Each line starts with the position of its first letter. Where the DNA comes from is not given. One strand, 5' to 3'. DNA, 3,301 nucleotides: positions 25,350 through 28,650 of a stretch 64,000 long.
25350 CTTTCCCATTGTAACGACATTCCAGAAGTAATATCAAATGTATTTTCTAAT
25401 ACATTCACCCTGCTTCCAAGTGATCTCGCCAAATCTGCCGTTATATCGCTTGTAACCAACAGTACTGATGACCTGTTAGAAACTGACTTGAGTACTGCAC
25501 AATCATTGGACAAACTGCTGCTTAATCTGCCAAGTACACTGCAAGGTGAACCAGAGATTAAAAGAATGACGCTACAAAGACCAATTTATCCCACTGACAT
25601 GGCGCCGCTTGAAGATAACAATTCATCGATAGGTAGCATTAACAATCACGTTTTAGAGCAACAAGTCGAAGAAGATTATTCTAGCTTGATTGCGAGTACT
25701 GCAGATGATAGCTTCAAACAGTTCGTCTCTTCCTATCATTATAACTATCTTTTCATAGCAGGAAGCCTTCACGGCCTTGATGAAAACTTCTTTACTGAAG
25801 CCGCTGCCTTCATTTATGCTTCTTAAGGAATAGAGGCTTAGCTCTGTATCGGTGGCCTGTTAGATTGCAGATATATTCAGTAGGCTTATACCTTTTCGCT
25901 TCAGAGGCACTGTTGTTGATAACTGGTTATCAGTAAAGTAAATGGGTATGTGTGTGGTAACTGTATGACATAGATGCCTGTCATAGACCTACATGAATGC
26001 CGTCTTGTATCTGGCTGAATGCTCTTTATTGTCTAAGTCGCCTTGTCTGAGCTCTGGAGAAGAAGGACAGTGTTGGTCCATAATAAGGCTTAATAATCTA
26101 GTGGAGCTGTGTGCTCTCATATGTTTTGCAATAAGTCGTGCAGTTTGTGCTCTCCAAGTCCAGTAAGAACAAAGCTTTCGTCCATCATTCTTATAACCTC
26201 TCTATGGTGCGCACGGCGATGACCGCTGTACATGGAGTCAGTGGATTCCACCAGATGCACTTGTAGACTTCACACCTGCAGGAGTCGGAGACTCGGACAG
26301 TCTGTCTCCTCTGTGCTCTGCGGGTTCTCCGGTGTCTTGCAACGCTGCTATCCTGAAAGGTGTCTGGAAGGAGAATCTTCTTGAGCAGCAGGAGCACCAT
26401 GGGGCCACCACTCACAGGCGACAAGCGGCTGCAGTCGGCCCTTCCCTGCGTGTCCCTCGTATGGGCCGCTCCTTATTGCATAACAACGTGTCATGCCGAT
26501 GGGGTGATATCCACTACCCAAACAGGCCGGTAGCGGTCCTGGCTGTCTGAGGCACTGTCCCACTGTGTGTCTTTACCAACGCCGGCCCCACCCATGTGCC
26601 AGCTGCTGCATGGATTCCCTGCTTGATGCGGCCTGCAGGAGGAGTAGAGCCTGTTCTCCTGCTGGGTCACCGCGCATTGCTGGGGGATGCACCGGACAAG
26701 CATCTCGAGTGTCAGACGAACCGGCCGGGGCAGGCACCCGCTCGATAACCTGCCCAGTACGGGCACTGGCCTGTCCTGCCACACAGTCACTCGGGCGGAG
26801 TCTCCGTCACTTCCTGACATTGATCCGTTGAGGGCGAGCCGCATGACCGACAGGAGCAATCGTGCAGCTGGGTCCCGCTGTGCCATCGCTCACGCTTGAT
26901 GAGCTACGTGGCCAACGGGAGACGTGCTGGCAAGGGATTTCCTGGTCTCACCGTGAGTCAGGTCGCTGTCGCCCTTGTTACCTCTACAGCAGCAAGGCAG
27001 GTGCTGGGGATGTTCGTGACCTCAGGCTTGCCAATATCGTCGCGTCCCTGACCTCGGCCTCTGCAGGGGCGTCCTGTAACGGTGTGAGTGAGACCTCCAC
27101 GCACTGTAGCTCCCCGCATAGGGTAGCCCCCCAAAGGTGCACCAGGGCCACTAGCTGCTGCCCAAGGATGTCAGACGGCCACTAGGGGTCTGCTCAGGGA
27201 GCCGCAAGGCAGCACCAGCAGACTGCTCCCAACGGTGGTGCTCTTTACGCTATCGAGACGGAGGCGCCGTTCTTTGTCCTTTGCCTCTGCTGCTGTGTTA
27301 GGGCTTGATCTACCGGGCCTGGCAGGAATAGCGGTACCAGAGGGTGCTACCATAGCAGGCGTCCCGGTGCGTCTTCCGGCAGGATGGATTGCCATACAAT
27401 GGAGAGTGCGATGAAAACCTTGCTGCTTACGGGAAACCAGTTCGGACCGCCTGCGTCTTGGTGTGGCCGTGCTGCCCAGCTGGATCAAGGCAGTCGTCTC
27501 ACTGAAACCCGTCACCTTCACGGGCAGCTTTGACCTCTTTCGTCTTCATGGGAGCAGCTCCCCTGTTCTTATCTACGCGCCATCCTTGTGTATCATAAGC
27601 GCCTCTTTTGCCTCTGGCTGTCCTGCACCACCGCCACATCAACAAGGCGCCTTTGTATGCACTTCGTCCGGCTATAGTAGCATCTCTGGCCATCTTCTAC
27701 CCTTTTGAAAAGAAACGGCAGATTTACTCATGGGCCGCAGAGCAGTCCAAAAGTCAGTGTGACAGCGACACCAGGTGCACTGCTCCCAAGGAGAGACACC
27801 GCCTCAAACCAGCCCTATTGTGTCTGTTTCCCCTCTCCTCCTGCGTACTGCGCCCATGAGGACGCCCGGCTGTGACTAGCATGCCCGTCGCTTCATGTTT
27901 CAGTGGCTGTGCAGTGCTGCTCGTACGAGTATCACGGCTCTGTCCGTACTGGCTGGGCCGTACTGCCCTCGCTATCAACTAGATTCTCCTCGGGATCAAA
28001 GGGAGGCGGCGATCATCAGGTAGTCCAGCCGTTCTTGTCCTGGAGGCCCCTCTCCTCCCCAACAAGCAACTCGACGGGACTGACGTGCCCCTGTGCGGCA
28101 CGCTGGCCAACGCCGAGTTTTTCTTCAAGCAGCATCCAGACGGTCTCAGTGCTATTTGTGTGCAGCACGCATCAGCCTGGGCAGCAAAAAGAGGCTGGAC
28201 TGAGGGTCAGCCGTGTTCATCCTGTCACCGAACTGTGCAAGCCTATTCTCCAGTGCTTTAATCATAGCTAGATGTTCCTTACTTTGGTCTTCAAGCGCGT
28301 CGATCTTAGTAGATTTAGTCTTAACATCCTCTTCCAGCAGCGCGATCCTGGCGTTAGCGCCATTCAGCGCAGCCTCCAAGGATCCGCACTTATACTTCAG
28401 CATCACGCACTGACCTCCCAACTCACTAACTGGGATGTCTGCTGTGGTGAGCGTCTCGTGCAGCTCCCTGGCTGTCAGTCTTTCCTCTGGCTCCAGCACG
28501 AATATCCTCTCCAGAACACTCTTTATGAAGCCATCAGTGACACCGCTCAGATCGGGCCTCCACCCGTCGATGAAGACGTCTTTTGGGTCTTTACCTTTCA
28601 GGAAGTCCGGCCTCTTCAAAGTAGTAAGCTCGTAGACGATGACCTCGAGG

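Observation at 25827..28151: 2.3-kb GC-rich, ORF-free convergent intergenic island: an outlier in an otherwise saturated gene map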

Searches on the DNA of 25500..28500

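Call 6: search_rna_families(source=window, start=25500, end=28500, threshold=evalue, max_evalue=5)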
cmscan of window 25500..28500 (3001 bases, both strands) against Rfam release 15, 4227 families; matches with E-value up to 5: 0.
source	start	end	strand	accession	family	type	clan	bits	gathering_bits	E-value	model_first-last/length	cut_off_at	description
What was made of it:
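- On Structured non-coding RNA: No Rfam hit at E<=5 (call 6).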

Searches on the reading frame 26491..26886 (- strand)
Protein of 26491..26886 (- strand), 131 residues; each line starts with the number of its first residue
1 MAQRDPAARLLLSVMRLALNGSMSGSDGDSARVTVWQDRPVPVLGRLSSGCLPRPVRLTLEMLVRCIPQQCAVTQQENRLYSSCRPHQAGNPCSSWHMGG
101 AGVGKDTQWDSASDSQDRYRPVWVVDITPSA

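Call 46: list_cluster_members(proteins=[window:26491-26886:-, window:27171-27395:-, window:26610-26831:+, window:26687-26899:+, window:26191-26400:-, window:27499-27693:-, window:25993-26166:+, window:28152-29282:-, window:29591-30256:-, window:24525-25826:+])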
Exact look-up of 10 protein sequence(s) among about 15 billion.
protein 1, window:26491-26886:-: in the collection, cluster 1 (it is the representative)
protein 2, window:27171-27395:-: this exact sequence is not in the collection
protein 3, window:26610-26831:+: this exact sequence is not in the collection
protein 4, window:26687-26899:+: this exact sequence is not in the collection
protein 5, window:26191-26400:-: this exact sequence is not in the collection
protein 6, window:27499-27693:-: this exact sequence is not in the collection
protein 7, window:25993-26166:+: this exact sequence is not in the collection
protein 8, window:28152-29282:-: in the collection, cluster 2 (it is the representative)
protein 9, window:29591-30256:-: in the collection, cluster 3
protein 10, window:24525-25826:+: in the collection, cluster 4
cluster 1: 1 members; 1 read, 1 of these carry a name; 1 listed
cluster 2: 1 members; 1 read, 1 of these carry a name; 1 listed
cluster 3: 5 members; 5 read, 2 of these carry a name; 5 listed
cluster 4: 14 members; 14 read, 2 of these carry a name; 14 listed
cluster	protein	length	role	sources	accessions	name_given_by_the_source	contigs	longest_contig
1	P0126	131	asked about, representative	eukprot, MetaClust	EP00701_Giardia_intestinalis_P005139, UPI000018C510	XP_001708963.1 Hypothetical protein GL50803_10403 [Giardia lamblia ATCC 50803] | status=active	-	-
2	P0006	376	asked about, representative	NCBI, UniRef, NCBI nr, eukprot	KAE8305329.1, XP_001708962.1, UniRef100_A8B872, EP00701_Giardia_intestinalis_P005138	Kinase, NEK [Giardia duodenalis] | non-specific serine/threonine protein kinase n=1 Tax=Giardia intestinalis (strain ATCC ... | Kinase, NEK [Giardia intestinalis]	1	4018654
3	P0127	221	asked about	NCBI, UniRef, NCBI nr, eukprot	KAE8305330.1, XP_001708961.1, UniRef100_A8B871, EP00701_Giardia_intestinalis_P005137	Ankyrin repeat protein 1 [Giardia duodenalis] | Ankyrin repeat protein 1 n=1 Tax=Giardia intestinalis (strain ATCC 50803 / WB clone C6) ... | Ankyrin repeat protein 1 [Giardia intestinalis]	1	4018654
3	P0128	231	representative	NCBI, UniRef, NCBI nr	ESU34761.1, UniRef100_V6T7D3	Ankyrin repeat protein [Giardia duodenalis] | Ankyrin repeat protein n=1 Tax=Giardia intestinalis TaxID=5741 RepID=V6T7D3_GIAIN | Ankyrin repeat protein [Giardia intestinalis]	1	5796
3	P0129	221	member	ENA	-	-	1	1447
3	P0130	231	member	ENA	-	-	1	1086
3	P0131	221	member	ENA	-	-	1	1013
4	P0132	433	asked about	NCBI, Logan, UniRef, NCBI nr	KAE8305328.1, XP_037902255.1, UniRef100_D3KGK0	hypothetical protein GL50803_0010400 [Giardia duodenalis] | Uncharacterized protein n=1 Tax=Giardia intestinalis (strain ATCC 50803 / WB clone C6) ... | hypothetical protein GL50803_0010400 [Giardia intestinalis]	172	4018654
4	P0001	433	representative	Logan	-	-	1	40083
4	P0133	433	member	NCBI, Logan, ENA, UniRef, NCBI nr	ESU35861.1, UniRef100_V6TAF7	Putative iron-sulfur cluster scaffold family related protein [Giardia duodenalis] | Putative iron-sulfur cluster scaffold family related protein n=1 Tax=Giardia intestinalis ... | Putative iron-sulfur cluster scaffold family related protein [Giardia intestinalis]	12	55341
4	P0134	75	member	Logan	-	-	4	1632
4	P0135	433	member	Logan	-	-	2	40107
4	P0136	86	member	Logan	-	-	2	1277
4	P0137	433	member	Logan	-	-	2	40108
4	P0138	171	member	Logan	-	-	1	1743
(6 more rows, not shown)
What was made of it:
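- Checked: The current WB annotation has nothing there: the protein accessions KAE8305328, KAE8305329 and KAE8305330 of the three flanking genes are consecutive (call 46).
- The ORF was dropped from the current annotation (call 46).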

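Call 47: find_encoding_contigs(protein=P0128, flank=10000, max_places=4)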
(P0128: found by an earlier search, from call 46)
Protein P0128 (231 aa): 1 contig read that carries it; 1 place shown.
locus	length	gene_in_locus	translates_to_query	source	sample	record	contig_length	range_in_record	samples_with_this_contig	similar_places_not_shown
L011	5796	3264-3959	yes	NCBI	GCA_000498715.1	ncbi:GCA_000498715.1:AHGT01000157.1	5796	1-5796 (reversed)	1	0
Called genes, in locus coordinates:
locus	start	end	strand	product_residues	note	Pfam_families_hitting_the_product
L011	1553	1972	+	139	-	PF03302:VSP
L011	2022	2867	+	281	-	PF03302:VSP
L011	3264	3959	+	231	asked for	PF24521:Ank_KRIT1 (faint), PF13637:Ank_4 (faint), PF13857:Ank_5 (faint), PF12796:Ank_2, PF13606:Ank_3 (faint), PF12796:Ank_2, PF00023:Ank (weak)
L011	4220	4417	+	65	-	-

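Call 50: find_encoding_contigs(protein=P0133, flank=10000, max_places=10)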
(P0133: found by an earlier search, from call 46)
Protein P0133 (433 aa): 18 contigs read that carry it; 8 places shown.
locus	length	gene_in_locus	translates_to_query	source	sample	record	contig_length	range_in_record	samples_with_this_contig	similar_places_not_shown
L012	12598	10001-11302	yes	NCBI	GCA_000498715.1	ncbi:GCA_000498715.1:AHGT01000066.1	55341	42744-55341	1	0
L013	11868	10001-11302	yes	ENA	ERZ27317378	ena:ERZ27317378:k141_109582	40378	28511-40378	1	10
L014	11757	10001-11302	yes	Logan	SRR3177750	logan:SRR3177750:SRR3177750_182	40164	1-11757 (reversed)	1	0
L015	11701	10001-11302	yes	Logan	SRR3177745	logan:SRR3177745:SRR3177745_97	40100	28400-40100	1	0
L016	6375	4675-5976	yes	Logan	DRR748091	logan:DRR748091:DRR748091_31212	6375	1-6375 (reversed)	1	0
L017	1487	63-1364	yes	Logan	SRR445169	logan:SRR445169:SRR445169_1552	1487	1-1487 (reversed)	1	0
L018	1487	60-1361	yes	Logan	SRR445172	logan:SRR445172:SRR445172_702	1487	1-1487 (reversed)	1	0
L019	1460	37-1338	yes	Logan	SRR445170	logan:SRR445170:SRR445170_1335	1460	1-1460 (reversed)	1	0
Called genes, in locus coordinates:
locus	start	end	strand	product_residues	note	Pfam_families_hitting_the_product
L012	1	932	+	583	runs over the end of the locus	-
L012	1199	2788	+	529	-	-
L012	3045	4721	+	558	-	-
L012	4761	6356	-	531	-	-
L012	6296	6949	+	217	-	PF01592:NifU_N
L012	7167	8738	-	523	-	PF00069:Pkinase, PF07714:PK_Tyr_Ser-Thr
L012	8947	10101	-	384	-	PF25175:Beta-prop_WDR5, PF25174:Beta-prop_THOC3, PF23381:Beta-prop_IFT122_1st, PF24814:WD40_Prp19, PF23414:Beta-prop_EML_2, PF24807:WD40_CDC20-Fz, PF25173:Beta-prop_WDR3_1st (weak), PF25173:Beta-prop_WDR3_1st (weak), +8 more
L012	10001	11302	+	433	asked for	-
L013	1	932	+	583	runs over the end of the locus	-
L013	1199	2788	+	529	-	-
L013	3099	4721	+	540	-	-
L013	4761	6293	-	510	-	-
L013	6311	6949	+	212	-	PF01592:NifU_N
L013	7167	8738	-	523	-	PF00069:Pkinase, PF07714:PK_Tyr_Ser-Thr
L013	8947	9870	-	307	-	PF23609:Beta-prop_EIPR1 (faint), PF25175:Beta-prop_WDR5, PF23381:Beta-prop_IFT122_1st, PF24814:WD40_Prp19, PF25173:Beta-prop_WDR3_1st (weak), PF23414:Beta-prop_EML_2, PF24807:WD40_CDC20-Fz, PF25174:Beta-prop_THOC3, +7 more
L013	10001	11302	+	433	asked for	-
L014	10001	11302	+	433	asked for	-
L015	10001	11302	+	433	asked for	-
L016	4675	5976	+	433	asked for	-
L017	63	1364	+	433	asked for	-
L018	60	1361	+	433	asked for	-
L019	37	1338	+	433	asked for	-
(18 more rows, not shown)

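Call 79: search_protein_representatives(protein=window:26494-26886:-)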
Query: 131 residues. Proteins with E-value up to 0.001 (for the whole library): 4; up to 1e-10: 2; up to 1e-30: 2. The best 4 are listed.
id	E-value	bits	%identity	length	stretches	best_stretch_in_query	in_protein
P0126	6.9e-84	294.6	100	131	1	1-131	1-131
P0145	6.6e-33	129.6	84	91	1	33-102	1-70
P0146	1.7e-05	40.9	39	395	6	49-88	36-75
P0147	6.2e-04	35.8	39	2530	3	16-46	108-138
